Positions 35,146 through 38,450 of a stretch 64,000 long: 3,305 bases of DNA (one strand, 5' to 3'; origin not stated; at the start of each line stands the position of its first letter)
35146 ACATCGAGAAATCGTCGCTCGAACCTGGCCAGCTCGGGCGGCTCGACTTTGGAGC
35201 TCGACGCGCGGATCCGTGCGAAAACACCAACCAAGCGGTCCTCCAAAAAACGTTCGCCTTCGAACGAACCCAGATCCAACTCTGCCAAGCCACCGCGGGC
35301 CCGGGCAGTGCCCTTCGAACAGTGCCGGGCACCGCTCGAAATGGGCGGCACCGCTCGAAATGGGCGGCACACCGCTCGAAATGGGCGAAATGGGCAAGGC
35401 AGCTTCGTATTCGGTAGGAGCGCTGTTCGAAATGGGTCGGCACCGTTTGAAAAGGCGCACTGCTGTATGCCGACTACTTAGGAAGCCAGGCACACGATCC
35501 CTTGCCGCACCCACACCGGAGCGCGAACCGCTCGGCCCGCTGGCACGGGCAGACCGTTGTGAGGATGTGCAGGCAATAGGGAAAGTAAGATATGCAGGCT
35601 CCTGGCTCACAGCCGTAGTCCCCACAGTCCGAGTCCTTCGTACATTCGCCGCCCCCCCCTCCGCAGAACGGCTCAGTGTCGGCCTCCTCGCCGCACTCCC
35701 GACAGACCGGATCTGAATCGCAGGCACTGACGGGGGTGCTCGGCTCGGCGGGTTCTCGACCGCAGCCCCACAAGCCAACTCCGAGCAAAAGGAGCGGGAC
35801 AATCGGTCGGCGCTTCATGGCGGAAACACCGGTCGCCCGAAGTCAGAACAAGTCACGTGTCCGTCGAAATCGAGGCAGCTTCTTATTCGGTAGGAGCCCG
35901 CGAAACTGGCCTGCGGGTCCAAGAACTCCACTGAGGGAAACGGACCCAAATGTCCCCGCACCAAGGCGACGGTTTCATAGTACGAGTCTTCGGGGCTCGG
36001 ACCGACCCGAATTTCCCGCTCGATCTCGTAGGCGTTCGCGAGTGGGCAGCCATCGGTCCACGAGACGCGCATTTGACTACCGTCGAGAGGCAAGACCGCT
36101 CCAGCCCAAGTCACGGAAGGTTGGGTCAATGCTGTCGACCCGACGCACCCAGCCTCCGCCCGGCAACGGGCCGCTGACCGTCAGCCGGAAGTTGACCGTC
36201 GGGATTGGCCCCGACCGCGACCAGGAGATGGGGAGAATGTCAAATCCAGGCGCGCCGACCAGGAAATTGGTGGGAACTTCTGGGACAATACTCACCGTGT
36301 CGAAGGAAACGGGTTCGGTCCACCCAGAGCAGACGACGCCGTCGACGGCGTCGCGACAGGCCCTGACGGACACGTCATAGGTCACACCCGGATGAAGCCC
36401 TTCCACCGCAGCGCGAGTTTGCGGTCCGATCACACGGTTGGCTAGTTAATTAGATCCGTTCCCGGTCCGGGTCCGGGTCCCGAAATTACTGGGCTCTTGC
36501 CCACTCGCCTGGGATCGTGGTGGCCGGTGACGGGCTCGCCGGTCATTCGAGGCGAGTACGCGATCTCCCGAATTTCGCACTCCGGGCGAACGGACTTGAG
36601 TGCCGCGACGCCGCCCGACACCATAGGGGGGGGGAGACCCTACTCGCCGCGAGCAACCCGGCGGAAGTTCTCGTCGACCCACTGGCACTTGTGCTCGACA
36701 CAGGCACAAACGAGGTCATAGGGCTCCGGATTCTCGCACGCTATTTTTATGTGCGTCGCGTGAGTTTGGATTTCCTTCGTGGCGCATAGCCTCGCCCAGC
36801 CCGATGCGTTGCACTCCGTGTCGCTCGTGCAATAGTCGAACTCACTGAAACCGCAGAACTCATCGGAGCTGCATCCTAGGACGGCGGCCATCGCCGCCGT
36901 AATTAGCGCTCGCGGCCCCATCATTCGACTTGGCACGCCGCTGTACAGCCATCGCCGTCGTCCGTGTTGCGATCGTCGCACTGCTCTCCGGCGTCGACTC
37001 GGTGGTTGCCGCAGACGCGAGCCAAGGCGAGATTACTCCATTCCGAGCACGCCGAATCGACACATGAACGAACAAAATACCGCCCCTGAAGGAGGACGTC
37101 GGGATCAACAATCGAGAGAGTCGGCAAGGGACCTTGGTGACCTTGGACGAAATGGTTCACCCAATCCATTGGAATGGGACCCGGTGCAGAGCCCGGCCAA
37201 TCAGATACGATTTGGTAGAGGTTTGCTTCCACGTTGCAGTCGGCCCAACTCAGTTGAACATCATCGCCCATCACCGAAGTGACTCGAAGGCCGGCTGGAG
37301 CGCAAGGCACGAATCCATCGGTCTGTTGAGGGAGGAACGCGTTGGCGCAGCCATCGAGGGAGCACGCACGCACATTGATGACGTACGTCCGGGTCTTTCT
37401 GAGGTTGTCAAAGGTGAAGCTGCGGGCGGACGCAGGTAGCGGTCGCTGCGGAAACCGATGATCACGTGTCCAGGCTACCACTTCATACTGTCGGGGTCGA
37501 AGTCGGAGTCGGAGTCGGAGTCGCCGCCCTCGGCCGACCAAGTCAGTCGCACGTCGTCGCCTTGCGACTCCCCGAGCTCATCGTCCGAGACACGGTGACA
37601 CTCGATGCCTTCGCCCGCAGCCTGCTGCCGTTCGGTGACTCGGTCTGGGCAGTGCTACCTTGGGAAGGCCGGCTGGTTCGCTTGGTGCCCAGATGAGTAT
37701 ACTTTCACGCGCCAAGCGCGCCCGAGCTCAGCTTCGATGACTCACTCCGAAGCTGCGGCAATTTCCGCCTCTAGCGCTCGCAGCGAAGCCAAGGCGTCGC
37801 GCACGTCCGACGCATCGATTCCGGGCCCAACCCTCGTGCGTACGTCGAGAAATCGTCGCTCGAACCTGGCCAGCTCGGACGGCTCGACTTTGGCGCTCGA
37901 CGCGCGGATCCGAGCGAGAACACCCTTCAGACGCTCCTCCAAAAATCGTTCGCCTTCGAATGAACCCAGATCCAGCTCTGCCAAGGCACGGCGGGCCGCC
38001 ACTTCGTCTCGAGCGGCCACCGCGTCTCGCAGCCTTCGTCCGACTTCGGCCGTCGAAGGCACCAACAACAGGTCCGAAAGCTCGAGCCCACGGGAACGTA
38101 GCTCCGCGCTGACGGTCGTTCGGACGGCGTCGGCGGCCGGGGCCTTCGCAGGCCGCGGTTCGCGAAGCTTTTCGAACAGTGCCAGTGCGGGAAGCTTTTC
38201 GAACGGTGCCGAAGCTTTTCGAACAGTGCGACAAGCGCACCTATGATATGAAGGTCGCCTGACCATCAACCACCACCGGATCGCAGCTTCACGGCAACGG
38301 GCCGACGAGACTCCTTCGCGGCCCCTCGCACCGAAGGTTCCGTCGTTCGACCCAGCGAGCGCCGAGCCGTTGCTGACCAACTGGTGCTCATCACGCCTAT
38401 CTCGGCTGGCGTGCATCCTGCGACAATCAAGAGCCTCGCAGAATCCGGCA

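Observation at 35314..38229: The same 13-mer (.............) abuts both orphan-kinase junctions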

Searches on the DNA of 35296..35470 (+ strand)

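Call 50: search_dna_similar(query=window:35296-35470:+, collection=plasmids, mode=distant, max_evalue=1, max_rows=15)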
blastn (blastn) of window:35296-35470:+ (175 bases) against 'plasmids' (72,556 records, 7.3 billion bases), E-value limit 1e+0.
Records with a match: 4; places in all: 4; records where one place covers at least 80% of the query: 0.
Best place of each record, by identity: 90-95% 1; 80-90% 2; 60-80% 1.
By first word of the organism name: Paracoccus 1; Ensifer 1; Pseudarthrobacter 1; Sphingomonas 1.
By predicted mobility (MOB-suite, as given by PLSDB): non-mobilizable 3; conjugative 1.
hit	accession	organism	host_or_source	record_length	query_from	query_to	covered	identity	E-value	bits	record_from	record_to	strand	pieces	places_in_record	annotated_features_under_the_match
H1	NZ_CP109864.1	Paracoccus aminovorans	bacteria,human fecal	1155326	36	91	32%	77.2%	5e-1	42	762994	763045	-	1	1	record has no annotation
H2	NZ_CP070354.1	Ensifer sp. PDNC004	cell culture,Plastic debris in ...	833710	10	44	20%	85.7%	5e-1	42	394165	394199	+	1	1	eutB: hydroxyectoine utilization dehydratase EutB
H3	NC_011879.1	Pseudarthrobacter chlorophenolicus A6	-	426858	42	76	20%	85.7%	5e-1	41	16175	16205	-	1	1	hypothetical protein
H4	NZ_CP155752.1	Sphingomonas parapaucimobilis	Chinese cabbage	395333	60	89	17%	90.0%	5e-1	42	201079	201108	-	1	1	phage major tail tube protein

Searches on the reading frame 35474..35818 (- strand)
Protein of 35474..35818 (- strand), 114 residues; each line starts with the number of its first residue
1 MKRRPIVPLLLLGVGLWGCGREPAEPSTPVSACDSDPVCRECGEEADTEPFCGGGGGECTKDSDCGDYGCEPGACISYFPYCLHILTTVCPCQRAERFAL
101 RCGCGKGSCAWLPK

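Call 9: search_protein_families(library=pfam, proteins=[window:35474-35818:-], max_evalue=0.01)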
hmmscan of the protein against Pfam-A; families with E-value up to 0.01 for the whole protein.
window:35474-35818:- (114 aa): 0 families

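Call 11: find_encoding_contigs(protein=window:35474-35818:-, flank=10000, max_places=6)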
Protein window:35474-35818:- (114 aa): 1 contig read that carries it; 1 place shown.
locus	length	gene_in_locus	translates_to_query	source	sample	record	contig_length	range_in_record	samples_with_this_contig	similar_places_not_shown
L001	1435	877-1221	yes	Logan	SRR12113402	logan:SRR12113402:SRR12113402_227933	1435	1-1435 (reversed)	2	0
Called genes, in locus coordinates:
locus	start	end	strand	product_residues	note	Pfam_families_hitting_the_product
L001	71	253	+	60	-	-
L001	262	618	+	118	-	-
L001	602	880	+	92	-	-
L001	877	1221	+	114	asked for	-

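Call 60: search_protein_families(library=phrogs, proteins=[window:35474-35818:-], max_evalue=0.01)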
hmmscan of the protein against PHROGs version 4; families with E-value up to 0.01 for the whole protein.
window:35474-35818:- (114 aa): 0 families

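Call 61: search_protein_families(library=ncbifam, proteins=[window:35474-35818:-], max_evalue=0.01)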
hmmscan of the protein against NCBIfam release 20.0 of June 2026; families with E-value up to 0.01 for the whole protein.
window:35474-35818:- (114 aa): 1 family
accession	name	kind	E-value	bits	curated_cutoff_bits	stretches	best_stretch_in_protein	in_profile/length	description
TIGR04289.1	heavy_Cys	domain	0.002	18.7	50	1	58-111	1-52/52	eight-cysteine-cluster domain-containing protein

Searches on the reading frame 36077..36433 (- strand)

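Call 9: search_protein_families(library=pfam, proteins=[window:36077-36433:-], max_evalue=0.01)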
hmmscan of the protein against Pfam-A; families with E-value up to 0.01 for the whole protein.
window:36077-36433:- (118 aa): 1 family
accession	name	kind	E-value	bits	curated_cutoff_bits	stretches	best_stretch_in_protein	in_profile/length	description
PF00041.27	fn3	-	0.00051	20.6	25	1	4-32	46-75/84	Fibronectin type III domain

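Call 60: search_protein_families(library=phrogs, proteins=[window:36077-36433:-], max_evalue=0.01)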
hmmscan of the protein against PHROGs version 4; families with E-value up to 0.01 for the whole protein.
window:36077-36433:- (118 aa): 0 families

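Call 61: search_protein_families(library=ncbifam, proteins=[window:36077-36433:-], max_evalue=0.01)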
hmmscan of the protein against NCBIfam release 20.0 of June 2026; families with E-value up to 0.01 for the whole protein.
window:36077-36433:- (118 aa): 0 families

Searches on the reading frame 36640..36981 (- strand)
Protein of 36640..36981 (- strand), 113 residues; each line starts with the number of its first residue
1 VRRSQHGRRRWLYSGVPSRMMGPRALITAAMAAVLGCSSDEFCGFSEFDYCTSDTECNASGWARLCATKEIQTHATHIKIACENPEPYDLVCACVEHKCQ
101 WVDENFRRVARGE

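Call 9: search_protein_families(library=pfam, proteins=[window:36640-36981:-], max_evalue=0.01)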
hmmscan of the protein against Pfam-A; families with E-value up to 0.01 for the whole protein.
window:36640-36981:- (113 aa): 0 families

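Call 60: search_protein_families(library=phrogs, proteins=[window:36640-36981:-], max_evalue=0.01)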
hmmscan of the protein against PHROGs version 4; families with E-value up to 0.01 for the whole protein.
window:36640-36981:- (113 aa): 0 families

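Call 61: search_protein_families(library=ncbifam, proteins=[window:36640-36981:-], max_evalue=0.01)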
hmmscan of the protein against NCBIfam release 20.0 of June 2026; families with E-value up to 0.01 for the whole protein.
window:36640-36981:- (113 aa): 1 family
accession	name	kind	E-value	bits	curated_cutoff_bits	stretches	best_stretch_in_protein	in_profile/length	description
TIGR04289.1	heavy_Cys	domain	0.0013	19.3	50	1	51-101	2-52/52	eight-cysteine-cluster domain-containing protein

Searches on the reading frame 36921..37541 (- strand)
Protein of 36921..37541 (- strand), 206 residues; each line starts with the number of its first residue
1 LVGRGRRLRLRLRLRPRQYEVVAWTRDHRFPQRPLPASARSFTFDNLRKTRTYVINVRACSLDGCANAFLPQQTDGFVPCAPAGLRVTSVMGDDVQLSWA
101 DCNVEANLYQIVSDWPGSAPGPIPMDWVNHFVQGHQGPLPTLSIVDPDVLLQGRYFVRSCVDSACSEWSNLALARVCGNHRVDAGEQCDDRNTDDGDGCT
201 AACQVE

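Call 9: search_protein_families(library=pfam, proteins=[window:36921-37541:-], max_evalue=0.01)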
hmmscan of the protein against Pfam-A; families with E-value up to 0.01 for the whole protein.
window:36921-37541:- (206 aa): 2 families
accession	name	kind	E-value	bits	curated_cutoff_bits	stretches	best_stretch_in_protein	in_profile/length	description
PF00041.27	fn3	-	2.1e-06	28.3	25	1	18-61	31-70/84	Fibronectin type III domain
PF13948.11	DUF4215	-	0.00013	22.7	27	1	176-204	20-47/47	Domain of unknown function (DUF4215)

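Call 60: search_protein_families(library=phrogs, proteins=[window:36921-37541:-], max_evalue=0.01)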
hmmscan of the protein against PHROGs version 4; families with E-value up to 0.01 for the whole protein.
window:36921-37541:- (206 aa): 0 families

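Call 61: search_protein_families(library=ncbifam, proteins=[window:36921-37541:-], max_evalue=0.01)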
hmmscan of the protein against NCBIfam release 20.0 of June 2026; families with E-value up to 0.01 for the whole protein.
window:36921-37541:- (206 aa): 1 family
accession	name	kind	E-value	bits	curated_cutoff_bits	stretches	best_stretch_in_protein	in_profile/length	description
TIGR02232.1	myxo_disulf_rpt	repeat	3.6e-09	36.3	20.8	1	176-206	3-33/38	cysteine-rich acidic repeat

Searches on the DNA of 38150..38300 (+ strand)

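Call 51: search_dna_similar(query=window:38150-38300:+, collection=plasmids, mode=distant, max_evalue=1, max_rows=15)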
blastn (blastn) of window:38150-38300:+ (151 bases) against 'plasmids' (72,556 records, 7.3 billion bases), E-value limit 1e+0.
No match.
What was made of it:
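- On Replication or partition iterons: There is no plasmid match (calls 50, 51).
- Tried and rejected: Plasmid or iteron similarity: nothing significant (calls 50, 51).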
